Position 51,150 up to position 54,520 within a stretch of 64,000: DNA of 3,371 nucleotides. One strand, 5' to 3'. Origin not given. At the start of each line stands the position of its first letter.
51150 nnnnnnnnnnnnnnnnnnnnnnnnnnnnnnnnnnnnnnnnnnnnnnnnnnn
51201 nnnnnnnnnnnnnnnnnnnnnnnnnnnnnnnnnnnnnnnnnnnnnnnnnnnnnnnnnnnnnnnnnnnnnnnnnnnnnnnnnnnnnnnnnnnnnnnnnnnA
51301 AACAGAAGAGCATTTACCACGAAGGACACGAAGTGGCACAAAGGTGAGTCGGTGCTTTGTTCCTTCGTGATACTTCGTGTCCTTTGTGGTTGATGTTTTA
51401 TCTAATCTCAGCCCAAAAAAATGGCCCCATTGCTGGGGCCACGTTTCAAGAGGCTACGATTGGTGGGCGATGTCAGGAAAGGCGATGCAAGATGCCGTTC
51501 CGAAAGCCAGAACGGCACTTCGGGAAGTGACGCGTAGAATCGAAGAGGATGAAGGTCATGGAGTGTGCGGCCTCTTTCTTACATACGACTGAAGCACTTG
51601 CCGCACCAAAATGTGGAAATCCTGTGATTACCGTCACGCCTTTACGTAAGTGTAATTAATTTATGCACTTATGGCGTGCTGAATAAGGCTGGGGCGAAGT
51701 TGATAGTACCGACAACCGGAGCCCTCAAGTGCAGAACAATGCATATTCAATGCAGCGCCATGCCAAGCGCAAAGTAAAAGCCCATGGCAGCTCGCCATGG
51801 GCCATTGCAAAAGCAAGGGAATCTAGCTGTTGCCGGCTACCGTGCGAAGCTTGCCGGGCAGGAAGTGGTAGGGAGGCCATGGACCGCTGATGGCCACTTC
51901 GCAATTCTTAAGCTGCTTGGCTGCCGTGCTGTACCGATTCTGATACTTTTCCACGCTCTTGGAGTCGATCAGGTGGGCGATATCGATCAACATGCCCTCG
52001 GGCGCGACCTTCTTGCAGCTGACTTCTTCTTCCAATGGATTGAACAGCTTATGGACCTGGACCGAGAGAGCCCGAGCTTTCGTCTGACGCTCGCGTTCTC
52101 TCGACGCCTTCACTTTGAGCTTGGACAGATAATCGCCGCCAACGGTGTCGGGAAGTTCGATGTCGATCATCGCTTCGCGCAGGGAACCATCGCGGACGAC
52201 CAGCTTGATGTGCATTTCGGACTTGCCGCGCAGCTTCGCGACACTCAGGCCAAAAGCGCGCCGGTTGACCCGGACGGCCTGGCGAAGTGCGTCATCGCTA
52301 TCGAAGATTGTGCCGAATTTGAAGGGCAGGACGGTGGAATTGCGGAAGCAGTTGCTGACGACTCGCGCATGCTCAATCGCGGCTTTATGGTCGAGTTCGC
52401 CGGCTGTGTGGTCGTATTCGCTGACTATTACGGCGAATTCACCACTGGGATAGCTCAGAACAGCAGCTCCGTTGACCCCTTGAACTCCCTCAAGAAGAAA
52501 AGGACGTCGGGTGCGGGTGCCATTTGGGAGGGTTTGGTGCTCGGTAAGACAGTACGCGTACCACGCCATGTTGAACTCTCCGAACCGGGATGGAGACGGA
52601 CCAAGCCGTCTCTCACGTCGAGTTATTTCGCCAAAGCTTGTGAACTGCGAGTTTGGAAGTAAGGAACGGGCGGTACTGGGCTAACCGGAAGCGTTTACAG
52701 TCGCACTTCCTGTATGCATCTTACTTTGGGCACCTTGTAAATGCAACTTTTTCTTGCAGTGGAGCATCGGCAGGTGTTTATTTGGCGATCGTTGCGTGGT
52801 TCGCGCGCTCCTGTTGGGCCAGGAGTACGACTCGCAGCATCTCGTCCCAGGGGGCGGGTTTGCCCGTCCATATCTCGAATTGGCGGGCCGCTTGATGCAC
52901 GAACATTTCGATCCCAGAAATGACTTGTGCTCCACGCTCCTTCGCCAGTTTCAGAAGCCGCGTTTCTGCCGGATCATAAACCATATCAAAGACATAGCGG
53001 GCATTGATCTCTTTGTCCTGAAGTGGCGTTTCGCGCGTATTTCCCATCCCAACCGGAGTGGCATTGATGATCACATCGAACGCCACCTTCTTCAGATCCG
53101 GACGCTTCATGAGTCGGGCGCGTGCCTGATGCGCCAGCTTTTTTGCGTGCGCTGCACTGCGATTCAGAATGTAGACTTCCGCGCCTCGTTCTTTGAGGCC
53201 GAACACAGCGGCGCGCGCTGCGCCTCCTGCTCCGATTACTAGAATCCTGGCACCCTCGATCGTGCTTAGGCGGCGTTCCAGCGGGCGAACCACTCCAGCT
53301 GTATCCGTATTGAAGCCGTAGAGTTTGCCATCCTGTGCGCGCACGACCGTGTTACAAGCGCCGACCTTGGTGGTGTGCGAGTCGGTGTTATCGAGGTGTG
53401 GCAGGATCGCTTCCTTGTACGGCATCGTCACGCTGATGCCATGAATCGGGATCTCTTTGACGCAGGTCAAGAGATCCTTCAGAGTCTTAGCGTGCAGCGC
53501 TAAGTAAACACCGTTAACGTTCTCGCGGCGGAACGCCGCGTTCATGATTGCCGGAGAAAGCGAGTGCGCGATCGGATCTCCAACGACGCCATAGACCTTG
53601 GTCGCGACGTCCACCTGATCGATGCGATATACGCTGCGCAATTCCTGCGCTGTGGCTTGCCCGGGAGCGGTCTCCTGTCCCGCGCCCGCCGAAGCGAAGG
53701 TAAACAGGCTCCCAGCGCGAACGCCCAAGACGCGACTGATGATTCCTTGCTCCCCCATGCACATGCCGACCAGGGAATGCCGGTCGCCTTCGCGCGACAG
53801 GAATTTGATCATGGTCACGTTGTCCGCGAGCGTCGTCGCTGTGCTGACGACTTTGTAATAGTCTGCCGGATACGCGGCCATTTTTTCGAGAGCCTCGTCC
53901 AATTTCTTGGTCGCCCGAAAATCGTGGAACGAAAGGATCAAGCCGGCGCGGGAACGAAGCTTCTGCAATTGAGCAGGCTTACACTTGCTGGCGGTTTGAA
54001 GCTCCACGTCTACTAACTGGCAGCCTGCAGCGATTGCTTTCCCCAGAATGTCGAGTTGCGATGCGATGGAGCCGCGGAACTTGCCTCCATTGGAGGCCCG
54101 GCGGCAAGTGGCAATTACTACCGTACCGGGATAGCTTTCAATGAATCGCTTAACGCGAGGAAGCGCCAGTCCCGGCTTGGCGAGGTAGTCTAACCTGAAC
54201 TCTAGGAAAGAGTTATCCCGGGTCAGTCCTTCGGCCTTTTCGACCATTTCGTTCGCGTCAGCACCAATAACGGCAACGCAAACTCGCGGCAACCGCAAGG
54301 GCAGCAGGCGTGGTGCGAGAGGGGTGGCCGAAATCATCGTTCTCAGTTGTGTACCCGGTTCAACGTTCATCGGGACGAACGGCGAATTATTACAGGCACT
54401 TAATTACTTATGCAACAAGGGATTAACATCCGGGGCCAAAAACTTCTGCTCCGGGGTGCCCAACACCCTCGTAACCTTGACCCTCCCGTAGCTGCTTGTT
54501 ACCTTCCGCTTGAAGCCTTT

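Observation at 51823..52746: Orphan, monocistronic GvpL/GvpF homologue with no other gas-vesicle genes nearby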

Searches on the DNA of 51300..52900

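Call 37: search_rna_families(source=window, start=51300, end=52900, threshold=evalue, max_evalue=1)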
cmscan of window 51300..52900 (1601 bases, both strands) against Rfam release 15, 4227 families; matches with E-value up to 1: 0.
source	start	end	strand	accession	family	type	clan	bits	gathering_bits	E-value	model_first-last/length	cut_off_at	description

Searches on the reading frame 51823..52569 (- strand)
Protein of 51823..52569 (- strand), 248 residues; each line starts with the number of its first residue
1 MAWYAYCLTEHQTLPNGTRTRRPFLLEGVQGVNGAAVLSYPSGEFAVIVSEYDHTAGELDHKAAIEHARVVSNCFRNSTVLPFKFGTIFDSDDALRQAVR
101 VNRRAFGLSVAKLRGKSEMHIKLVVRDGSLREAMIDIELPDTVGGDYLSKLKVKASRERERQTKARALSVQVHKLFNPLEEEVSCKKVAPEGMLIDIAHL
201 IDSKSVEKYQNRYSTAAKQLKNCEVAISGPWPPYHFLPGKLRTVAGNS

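Call 3: search_protein_families(library=pfam, proteins=[window:51823-52569:-], max_evalue=1)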
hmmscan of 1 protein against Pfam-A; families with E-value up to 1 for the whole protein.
window:51823-52569:- (248 aa): 2 families
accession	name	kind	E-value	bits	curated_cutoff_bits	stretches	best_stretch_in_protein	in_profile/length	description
PF06386.16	GvpL_GvpF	-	3.6e-46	158.6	23.6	1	2-237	1-244/245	Gas vesicle synthesis protein GvpL/GvpF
PF24446.1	DUF7565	-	0.2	12.5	27.1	1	184-224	34-73/92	Family of unknown function (DUF7565)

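Call 4: search_protein_families(library=ncbifam, proteins=[window:51823-52569:-], max_evalue=1)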
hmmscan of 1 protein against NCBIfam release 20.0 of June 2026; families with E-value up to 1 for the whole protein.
window:51823-52569:- (248 aa): 4 families
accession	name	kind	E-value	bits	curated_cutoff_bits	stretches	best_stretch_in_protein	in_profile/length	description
NF045778.1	gas_vesic_GvpL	equivalog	3.4e-11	43.4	200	1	4-238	4-257/260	gas vesicle protein GvpL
NF052351.1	GasVProtGvpFCyan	equivalog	1.7e-05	24.7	350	1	29-215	5-202/227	gas vesicle protein GvpF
NF002238.0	PRK01146.2-2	equivalog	0.023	14.6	133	1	37-79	5-47/92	DNA-directed RNA polymerase subunit L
NF004515.0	PRK05857.1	equivalog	0.17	10.5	726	1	26-78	436-488/532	fatty acid--CoA ligase FadD10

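Call 10: find_homologous_proteins(query=window:51823-52569:-)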
Query window:51823-52569:- (248 aa): 3885 proteins with E <= 0.001 among 4390 candidates; the best 120 are listed.
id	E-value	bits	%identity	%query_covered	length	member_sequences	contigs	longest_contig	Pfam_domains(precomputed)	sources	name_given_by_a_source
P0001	1.3e-156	537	96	100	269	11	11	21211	PF06386.17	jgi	jgi:hypothetical protein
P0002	6.6e-156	535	96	100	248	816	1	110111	PF06386.17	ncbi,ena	-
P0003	3.3e-155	533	95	100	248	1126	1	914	PF06386.17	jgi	-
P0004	9.7e-154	528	94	100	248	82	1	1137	PF06386.17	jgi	-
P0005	3.8e-150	516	94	100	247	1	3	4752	PF06386.17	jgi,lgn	jgi:gas vesicle protein GvpL/GvpF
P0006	5.2e-150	516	94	100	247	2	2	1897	PF06386.17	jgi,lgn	jgi:hypothetical protein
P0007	9.8e-150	515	94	100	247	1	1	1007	PF06386.17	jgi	jgi:Gas vesicle synthesis protein GvpL/GvpF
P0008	2.2e-146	504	91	100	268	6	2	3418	PF06386.17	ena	-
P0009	2.2e-146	504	90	100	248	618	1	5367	PF06386.17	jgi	jgi:hypothetical protein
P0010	6.6e-146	502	90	100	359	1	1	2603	PF06386.17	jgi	jgi:hypothetical protein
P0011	1.1e-145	502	90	100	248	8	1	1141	PF06386.17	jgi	jgi:hypothetical protein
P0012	2.7e-145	500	90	100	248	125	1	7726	PF06386.17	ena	-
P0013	2.9e-145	500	90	100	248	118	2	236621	PF06386.17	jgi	jgi:Gas vesicle synthesis protein GvpL/GvpF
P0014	5.6e-145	499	89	100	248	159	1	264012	PF06386.17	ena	-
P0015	4.7e-144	496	92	100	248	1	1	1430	PF06386.17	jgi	jgi:hypothetical protein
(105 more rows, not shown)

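Call 12: find_related_loci(query=window:51823-52569:-, collection=genome_contigs, flank=6000)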
Query window:51823-52569:- (248 aa) in genome_contigs; peptide patterns used: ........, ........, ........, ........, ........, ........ (x = any residue, [..] = any of these).
592 stretches matched a pattern (row limit reached: there are more); 532 encode a relative of the query (tblastn E <= 1e-3); the best 80 are kept; 80 distinct loci.
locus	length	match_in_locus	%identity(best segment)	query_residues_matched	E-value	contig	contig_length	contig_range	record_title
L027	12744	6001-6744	100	1-248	3e-170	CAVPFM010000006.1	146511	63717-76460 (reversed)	MAG: uncultured Acidobacteriota bacterium isolate MFD10071.bin.1.44 genome assembly, contig: contig_33819, whole genome 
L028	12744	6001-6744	99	1-248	3e-169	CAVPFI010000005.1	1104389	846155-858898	MAG: uncultured Acidobacteriaceae bacterium isolate MFD10071.bin.1.91 genome assembly, contig: contig_40354, whole genom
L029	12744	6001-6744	99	1-248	4e-169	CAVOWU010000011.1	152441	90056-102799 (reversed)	MAG: uncultured Acidobacteriota bacterium isolate MFD00082.bin.1.156 genome assembly, contig: contig_286, whole genome s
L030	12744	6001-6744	98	1-248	1e-168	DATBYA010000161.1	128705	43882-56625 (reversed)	MAG TPA_asm: Candidatus Sulfotelmatobacter sp. isolate SMAG_U7581 k141_2157432, whole genome shotgun sequence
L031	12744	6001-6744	98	1-248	2e-168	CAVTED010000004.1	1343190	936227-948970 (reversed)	MAG: uncultured Acidobacteriaceae bacterium isolate MFD00964.bin.2.67 genome assembly, contig: contig_70267, whole genom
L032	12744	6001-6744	98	1-248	2e-168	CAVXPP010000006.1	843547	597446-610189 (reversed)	MAG: uncultured Acidobacteriota bacterium isolate MFD05502.bin.1.167 genome assembly, contig: contig_5276, whole genome 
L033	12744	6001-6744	98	1-248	1e-168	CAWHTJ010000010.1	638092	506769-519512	MAG: uncultured Acidobacteriaceae bacterium isolate MFD03346.bin.1.92 genome assembly, contig: contig_39410, whole genom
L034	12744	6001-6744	98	1-248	4e-168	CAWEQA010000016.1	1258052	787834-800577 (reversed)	MAG: uncultured Acidobacteriaceae bacterium isolate MFD01872.bin.2.64 genome assembly, contig: contig_29533, whole genom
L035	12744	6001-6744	98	1-248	4e-168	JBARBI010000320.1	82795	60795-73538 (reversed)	MAG: Candidatus Sulfotelmatobacter sp. isolate MFD05764_ilm_asm_bin279 k127_710505, whole genome shotgun sequence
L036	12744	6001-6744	98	1-248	5e-168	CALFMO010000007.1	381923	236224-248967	MAG TPA_asm: uncultured Acidobacteriaceae bacterium isolate SRR5457059_bin.63_CONCOCT_v1.1_MAG genome assembly, contig: 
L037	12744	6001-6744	98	1-248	1e-167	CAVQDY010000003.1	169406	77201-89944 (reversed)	MAG: Terriglobia bacterium isolate MFD02248.bin.1.108 genome assembly, contig: contig_12588, whole genome shotgun sequen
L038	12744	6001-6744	97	1-248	1e-167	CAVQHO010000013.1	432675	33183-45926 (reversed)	MAG: uncultured Acidobacteriota bacterium isolate MFD01213.bin.2.168 genome assembly, contig: contig_4700, whole genome 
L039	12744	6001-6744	99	1-248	5e-168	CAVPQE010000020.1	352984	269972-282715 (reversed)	MAG: uncultured Acidobacteriaceae bacterium isolate MFD00008.bin.1.161 genome assembly, contig: contig_42407, whole geno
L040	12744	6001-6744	98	1-248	1e-167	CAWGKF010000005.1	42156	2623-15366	MAG: Terriglobia bacterium isolate MFD05705.bin.1.22 genome assembly, contig: contig_13884, whole genome shotgun sequenc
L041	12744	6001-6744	98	1-248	9e-168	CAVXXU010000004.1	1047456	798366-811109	MAG: uncultured Acidobacteriaceae bacterium isolate MFD00008.bin.1.10 genome assembly, contig: contig_38022, whole genom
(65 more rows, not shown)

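Call 23: search_protein_representatives(protein=window:51823-52569:-)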
Query: 248 residues. Proteins with E-value up to 0.001 (for the whole library): 2845; up to 1e-10: 331; up to 1e-30: 55. The best 150 are listed.
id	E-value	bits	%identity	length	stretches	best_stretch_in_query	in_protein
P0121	5.2e-126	435.6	78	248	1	1-248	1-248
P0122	1.2e-108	378.7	89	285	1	20-218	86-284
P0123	8.7e-107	372.7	88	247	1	1-192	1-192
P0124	3.9e-76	272.4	67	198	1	1-194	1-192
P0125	1.2e-70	254.5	73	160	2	1-91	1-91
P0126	3.3e-68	246.4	87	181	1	80-221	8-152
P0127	4.8e-66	239.4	83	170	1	115-248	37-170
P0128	1.5e-65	237.7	65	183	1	78-247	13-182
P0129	9.0e-65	235.2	97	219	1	105-222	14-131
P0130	4.3e-64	233.0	79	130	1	119-248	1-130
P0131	4.1e-61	223.2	72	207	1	1-145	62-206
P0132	2.9e-59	217.2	50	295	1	28-240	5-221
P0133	6.2e-58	212.8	95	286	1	119-226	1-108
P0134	8.5e-57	209.1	86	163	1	1-111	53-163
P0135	1.1e-56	208.8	82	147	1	119-235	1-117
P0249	4.6e-17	79.0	28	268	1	32-239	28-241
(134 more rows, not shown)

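Call 50: find_homologous_proteins(query=A3)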
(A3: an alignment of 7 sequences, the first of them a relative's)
Query A3 (7 sequences) (282 aa, profile of the alignment): 253 proteins with E <= 0.001 among 8000 candidates; the best 120 are listed.
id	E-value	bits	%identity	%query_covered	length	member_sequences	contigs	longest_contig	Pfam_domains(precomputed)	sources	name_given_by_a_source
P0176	2.0e-115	403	100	100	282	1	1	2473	PF06386.17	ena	-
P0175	7.7e-112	391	40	96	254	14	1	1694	PF06386.17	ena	-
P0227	2.9e-109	383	36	99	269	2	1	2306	PF06386.17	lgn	-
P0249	1.0e-107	378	46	100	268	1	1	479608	PF06386.17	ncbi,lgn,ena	-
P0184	6.5e-107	375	58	98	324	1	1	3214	PF06386.17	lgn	-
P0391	1.8e-105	370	40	94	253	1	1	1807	PF06386.17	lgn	-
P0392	1.8e-105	370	39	94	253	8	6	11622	PF06386.17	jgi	jgi:hypothetical protein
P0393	6.2e-105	368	40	94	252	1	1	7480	PF06386.17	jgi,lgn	jgi:hypothetical protein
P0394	3.4e-104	366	45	100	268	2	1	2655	PF06386.17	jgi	-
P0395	4.6e-104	366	40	94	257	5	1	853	PF06386.17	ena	-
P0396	6.0e-102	359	40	98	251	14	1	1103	PF06386.17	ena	-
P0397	6.0e-102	359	40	94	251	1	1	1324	PF06386.17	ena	-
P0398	8.1e-102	358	44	100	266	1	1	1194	PF06386.17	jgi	jgi:hypothetical protein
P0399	8.6e-102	358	45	100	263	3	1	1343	PF06386.17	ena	-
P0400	3.1e-101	356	40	93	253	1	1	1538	PF06386.17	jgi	jgi:hypothetical protein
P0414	1.4e-97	344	39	94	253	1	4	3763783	PF06386.17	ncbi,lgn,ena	-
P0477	4.8e-88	313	40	95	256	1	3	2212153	PF06386.17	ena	-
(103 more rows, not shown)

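Call 51: find_encoding_contigs(protein=P0414, flank=8000, max_places=2)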
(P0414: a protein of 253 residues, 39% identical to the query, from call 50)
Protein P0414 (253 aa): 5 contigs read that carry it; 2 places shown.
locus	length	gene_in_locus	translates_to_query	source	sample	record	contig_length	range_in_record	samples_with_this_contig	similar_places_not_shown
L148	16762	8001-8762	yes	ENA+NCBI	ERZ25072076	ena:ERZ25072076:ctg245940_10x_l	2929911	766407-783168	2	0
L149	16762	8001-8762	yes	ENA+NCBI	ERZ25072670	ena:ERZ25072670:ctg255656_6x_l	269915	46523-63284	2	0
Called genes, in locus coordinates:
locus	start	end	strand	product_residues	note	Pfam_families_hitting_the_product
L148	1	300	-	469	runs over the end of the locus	PF01436:NHL (faint), PF10282:Lactonase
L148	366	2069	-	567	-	PF13620:CarboxypepD_reg, PF17210:SdrD_B (weak), PF24684:Vgb_lyase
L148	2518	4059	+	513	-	PF01979:Amidohydro_1, PF07969:Amidohydro_3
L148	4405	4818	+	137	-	-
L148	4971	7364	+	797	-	PF13620:CarboxypepD_reg, PF13715:CarbopepD_reg_2 (weak), PF00593:TonB_dep_Rec_b-barrel, PF25183:OMP_b-brl_4 (weak)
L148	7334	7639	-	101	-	-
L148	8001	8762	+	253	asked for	PF06386:GvpL_GvpF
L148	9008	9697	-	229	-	PF01113:DapB_N, PF05173:DapB_C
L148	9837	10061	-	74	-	-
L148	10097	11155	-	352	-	PF01118:Semialdhyde_dh, PF02774:Semialdhyde_dhC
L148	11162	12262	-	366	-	PF01546:Peptidase_M20, PF07687:M20_dimer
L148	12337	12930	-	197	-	-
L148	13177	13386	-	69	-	-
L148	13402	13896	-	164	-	-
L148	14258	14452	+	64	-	PF13340:DUF4096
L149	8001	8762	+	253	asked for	PF06386:GvpL_GvpF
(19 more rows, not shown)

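Call 52: find_encoding_contigs(protein=P0477, flank=8000, max_places=2)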
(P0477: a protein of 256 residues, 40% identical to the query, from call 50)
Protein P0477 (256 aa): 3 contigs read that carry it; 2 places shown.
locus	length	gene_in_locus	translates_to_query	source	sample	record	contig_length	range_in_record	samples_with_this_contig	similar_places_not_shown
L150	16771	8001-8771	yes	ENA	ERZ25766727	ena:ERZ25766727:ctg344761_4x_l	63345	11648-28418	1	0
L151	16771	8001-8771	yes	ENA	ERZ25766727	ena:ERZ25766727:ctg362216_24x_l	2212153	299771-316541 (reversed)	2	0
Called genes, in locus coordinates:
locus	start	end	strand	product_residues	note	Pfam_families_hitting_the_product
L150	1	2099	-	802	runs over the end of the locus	PF02190:LON_substr_bdg, PF07728:AAA_5 (weak), PF00004:AAA, PF22667:Lon_lid, PF05362:Lon_C, PF13541:ChlI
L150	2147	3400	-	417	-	PF06689:zf-C4_ClpX, PF00493:MCM, PF05496:RuvB_N (faint), PF01078:Mg_chelatase (faint), PF00004:AAA, PF07724:AAA_2, PF07728:AAA_5 (weak), PF10431:ClpB_D2-small, +1 more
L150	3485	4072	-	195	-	PF00574:CLP_protease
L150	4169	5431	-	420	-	PF05697:Trigger_N, PF05698:Trigger_C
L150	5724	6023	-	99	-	PF11950:DUF3467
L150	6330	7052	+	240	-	PF02591:Zn_ribbon_9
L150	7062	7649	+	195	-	PF00075:RNase_H, PF13456:RVT_3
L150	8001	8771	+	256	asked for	PF06386:GvpL_GvpF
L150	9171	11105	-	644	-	PF13623:SurA_N_2, PF13624:SurA_N_3, PF13145:Rotamase_2, PF13616:Rotamase_3, PF00639:Rotamase, PF13145:Rotamase_2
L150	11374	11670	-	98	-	PF00702:Hydrolase (weak), PF13419:HAD_2 (weak)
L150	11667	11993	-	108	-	-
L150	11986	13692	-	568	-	PF00342:PGI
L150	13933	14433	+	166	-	-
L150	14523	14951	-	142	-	-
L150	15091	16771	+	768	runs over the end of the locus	PF00890:FAD_binding_2 (weak), PF07992:Pyr_redox_2, PF13738:Pyr_redox_3, PF13237:Fer4_10 (weak), PF14697:Fer4_21, PF12838:Fer4_7 (weak), PF13187:Fer4_9 (weak), PF00037:Fer4 (weak), +5 more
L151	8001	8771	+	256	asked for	PF06386:GvpL_GvpF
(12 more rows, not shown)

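Call 53: find_encoding_contigs(protein=P0249, flank=8000, max_places=2)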
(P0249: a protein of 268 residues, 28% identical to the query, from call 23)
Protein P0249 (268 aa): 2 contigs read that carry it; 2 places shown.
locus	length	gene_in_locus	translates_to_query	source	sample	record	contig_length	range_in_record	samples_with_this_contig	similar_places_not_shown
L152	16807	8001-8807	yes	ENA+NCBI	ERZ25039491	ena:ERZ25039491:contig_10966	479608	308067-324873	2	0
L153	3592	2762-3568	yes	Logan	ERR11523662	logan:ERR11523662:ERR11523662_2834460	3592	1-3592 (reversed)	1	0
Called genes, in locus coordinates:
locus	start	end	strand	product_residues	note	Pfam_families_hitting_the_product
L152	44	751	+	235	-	PF02653:BPD_transp_2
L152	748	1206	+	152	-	PF13555:AAA_29 (weak), PF00005:ABC_tran, PF13304:AAA_21 (weak)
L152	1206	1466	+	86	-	PF12399:BCA_ABC_TP_C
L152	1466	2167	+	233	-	PF00005:ABC_tran, PF13304:AAA_21 (weak)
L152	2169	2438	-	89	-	PF09413:DUF2007 (weak)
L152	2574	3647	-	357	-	PF01883:FeS_assembly_P, PF01656:CbiA, PF02374:ArsA_ATPase (faint), PF09140:MipZ (weak), PF10609:ParA, PF13614:AAA_31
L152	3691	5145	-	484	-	PF20695:UbiD_N, PF01977:UbiD, PF20696:UbiD_C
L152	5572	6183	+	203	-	-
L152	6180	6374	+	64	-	-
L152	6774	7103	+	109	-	PF10544:T5orf172 (weak), PF13455:MUG113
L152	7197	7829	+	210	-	PF05685:Uma2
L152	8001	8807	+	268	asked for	PF06386:GvpL_GvpF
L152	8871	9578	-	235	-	PF00106:adh_short, PF08659:KR (faint), PF13561:adh_short_C2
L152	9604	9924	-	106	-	PF04909:Amidohydro_2 (weak)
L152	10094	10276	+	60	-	-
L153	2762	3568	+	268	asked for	PF06386:GvpL_GvpF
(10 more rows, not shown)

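Call 72: search_protein_families(library=padloc, proteins=[window:51823-52569:-], max_evalue=0.1)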
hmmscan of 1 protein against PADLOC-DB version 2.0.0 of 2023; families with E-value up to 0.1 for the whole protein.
window:51823-52569:- (248 aa): 0 families

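Call 76: search_dna_similar(query=window:51823-52569:-, collection=plasmids, mode=protein, max_rows=12)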
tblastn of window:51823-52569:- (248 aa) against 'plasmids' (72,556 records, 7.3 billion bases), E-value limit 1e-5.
No match.

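Call 77: search_dna_similar(query=window:51823-52569:-, collection=phages, mode=protein, max_rows=8)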
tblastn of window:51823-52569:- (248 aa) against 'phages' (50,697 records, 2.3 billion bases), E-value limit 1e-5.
No match.

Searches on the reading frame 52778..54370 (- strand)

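Call 75: search_protein_families(library=pfam, proteins=[window:52778-54370:-], max_evalue=0.001)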
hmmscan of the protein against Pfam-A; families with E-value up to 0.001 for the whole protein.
window:52778-54370:- (530 aa): 5 families
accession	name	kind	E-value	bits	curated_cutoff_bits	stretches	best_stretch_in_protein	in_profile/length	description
PF01487.21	DHquinase_I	-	1.4e-47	163.2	22.2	1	31-248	1-230/230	Type I 3-dehydroquinase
PF08501.16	Shikimate_dh_N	-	4.8e-23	81.6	27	1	262-342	1-83/83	Shikimate dehydrogenase substrate binding domain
PF18317.6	SDH_C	-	4.6e-13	49.1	25.8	1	486-516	1-31/31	Shikimate 5'-dehydrogenase C-terminal domain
PF01488.26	Shikimate_DH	-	3.2e-09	37.4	24.3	1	366-438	5-83/138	Shikimate / quinate 5-dehydrogenase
PF01262.27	AlaDh_PNT_C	-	0.00069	19.5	23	0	371-422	26-77/214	Alanine dehydrogenase/PNT, C-terminal domain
